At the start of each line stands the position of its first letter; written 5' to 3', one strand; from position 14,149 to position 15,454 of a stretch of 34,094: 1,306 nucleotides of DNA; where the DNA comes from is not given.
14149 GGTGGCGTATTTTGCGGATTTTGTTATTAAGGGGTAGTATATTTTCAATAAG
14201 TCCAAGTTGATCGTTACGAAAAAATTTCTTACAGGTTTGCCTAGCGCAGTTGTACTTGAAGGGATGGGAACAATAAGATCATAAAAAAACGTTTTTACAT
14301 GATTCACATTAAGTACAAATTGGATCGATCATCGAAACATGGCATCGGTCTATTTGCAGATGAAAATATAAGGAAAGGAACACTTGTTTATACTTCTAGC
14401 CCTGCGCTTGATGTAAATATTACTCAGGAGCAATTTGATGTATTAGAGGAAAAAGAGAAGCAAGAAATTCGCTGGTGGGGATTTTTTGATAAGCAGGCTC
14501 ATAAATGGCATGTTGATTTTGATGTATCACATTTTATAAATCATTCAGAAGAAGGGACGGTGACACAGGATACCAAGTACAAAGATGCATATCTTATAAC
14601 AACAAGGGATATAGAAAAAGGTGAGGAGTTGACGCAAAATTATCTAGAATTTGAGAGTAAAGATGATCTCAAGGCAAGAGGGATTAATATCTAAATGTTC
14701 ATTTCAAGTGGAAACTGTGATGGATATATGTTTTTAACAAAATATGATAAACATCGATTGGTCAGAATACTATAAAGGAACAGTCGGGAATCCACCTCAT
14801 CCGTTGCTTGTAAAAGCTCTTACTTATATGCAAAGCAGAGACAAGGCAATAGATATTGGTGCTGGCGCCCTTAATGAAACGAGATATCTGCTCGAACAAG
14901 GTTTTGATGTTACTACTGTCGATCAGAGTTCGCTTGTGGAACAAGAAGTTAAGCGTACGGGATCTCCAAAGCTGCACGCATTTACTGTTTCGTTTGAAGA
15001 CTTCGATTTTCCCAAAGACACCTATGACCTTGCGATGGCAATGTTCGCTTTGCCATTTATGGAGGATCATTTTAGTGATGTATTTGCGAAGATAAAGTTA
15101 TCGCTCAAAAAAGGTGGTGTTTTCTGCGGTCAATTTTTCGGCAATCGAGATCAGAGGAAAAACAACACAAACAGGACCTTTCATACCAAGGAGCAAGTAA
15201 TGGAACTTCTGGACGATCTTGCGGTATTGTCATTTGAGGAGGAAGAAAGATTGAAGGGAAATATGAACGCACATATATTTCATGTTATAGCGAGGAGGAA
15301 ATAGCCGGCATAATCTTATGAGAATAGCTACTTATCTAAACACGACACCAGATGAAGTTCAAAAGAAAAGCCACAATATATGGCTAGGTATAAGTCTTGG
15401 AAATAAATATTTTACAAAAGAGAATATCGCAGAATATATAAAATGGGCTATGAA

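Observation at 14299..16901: Cyclodipeptide synthase bracketed by two SET-domain proteins and a SAM methyltransferase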

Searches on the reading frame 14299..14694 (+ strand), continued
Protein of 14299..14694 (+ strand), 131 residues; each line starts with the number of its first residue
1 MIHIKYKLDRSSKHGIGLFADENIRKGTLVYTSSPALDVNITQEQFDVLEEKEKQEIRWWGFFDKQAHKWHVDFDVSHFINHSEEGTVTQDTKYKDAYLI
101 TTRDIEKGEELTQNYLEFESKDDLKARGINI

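Call 79: search_protein_families(library=padloc, proteins=[window:14299-14694:+], max_evalue=0.01)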
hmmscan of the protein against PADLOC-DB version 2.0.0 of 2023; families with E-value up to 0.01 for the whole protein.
window:14299-14694:+ (131 aa): 0 families

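Call 82: find_encoding_contigs(protein=P0197, flank=4000, max_places=3)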
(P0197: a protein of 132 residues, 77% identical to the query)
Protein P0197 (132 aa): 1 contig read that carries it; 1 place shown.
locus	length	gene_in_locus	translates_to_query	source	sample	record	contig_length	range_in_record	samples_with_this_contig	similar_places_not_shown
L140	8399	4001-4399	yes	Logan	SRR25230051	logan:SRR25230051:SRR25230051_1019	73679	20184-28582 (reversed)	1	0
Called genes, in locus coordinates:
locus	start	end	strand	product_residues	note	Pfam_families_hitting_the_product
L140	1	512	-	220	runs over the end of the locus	-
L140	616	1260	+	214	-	-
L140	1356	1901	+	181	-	-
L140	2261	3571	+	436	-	PF13742:tRNA_anti_2, PF02601:Exonuc_VII_L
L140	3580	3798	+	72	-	PF02609:Exonuc_VII_S (faint)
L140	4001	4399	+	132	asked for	PF00856:SET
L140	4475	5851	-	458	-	PF04055:Radical_SAM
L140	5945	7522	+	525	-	PF13181:TPR_8 (faint), PF13428:TPR_14 (faint), PF13431:TPR_17 (faint)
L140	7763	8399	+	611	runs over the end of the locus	-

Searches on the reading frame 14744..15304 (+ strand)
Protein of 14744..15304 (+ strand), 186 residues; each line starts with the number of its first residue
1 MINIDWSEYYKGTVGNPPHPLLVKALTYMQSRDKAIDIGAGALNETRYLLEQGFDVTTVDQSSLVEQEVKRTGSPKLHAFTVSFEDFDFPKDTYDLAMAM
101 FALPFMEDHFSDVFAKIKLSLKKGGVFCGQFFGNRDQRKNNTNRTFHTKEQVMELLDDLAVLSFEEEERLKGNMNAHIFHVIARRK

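Call 3: search_protein_families(library=pfam, proteins=[window:14744-15304:+], max_evalue=0.01)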
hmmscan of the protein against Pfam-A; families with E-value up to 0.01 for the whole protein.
window:14744-15304:+ (186 aa): 6 families
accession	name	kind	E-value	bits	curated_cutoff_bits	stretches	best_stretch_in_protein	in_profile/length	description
PF08241.18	Methyltransf_11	-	9e-09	36.3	21.2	1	36-128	1-94/95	Methyltransferase domain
PF13649.12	Methyltransf_25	-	1.6e-08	35.6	27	1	36-125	2-97/97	Methyltransferase domain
PF13489.12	Methyltransf_23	-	2e-07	31.3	27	1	23-137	14-124/164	Methyltransferase domain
PF08242.18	Methyltransf_12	-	1.2e-06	29.6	30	1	36-127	1-98/98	Methyltransferase domain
PF03848.20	TehB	-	0.0014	18.5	20.4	1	31-125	30-128/193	Tellurite resistance protein TehB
PF05891.18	Methyltransf_PK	-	0.0049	16.9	27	1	23-129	47-159/218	AdoMet dependent proline di-methyltransferase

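Call 4: search_protein_families(library=ncbifam, proteins=[window:14744-15304:+], max_evalue=0.01)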
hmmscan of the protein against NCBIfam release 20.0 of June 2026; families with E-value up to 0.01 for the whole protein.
window:14744-15304:+ (186 aa): 9 families
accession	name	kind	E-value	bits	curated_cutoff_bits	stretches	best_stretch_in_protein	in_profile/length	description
TIGR02072.1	BioC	equivalog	8.4e-08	32.3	184.95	1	22-135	23-138/244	malonyl-ACP O-methyltransferase BioC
NF008405.0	PRK11207.1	equivalog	1.3e-06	28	218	1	15-125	15-128/198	tellurite resistance methyltransferase TehB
NF008992.0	PRK12335.1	equivalog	2.5e-06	26.9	303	1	16-126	108-220/289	SAM-dependent methyltransferase TehB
NF010703.0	PRK14103.1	equivalog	4.5e-06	26.3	320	1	30-161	28-156/256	trans-aconitate 2-methyltransferase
NF045667.1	MTase_DVU1556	equivalog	0.0001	21.8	155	1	28-137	19-127/213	DVU_1556 family methyltransferase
NF002463.0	PRK01683.1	equivalog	0.00012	21.8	297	1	28-153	28-152/258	trans-aconitate 2-methyltransferase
NF043040.1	corrin_prot_MT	hypoth_equivalog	0.00071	19.1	180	1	29-127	39-145/216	corrinoid protein-associated methyltransferase CpaM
TIGR00477.1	tehB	equivalog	0.001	18.4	219.5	1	32-125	74-170/238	tellurite resistance methyltransferase TehB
NF007610.0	PRK10258.1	equivalog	0.0091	15.3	342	0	29-124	40-133/251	malonyl-ACP O-methyltransferase BioC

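Call 52: search_solved_structures(query=window:14744-15304:+, max_evalue=0.01)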
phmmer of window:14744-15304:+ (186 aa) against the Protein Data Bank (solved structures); distinct sequences matched with E-value up to 0.01: 7.
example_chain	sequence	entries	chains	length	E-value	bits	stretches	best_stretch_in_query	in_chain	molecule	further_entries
3e23_A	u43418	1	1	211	1.5e-06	31.2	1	17-145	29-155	uncharacterized protein RPA2492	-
2kw5_A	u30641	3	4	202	4.6e-06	29.7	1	7-143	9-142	Slr1183 protein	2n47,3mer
2avn_A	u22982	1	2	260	0.00058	22.8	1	27-126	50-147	ubiquinone/menaquinone biosynthesis methyltransferase-related protein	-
3l8d_A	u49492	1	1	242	0.0011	21.9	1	28-152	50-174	Methyltransferase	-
3g5l_A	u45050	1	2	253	0.0019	21.2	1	33-128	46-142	Putative S-adenosylmethionine dependent methyltransferase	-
1ve3_A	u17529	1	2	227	0.0033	20.4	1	19-135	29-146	hypothetical protein PH0226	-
9rfr_A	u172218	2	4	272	0.0038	20.2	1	27-128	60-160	Ubiquinone biosynthesis O-methyltransferase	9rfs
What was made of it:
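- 14744..15304 (+): Class I SAM-dependent methyltransferase (186 aa), ending 13 nt before the CDPS start. Best PDB relatives are uncharacterised MTs 3E23 and 2KW5 (call 52).
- Closest known: CDPS clusters with class I SAM methyltransferases. Different: The window MT is a short TehB/Methyltransf_11-type enzyme with no characterised close relative (calls 4, 52).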

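Call 79: search_protein_families(library=padloc, proteins=[window:14744-15304:+], max_evalue=0.01)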
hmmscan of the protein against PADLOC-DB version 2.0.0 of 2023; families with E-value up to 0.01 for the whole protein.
window:14744-15304:+ (186 aa): 1 family
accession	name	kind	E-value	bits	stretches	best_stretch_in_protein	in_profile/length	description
PDLC04134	mad2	-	1.9e-09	34.9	1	28-128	288-393/492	mads_2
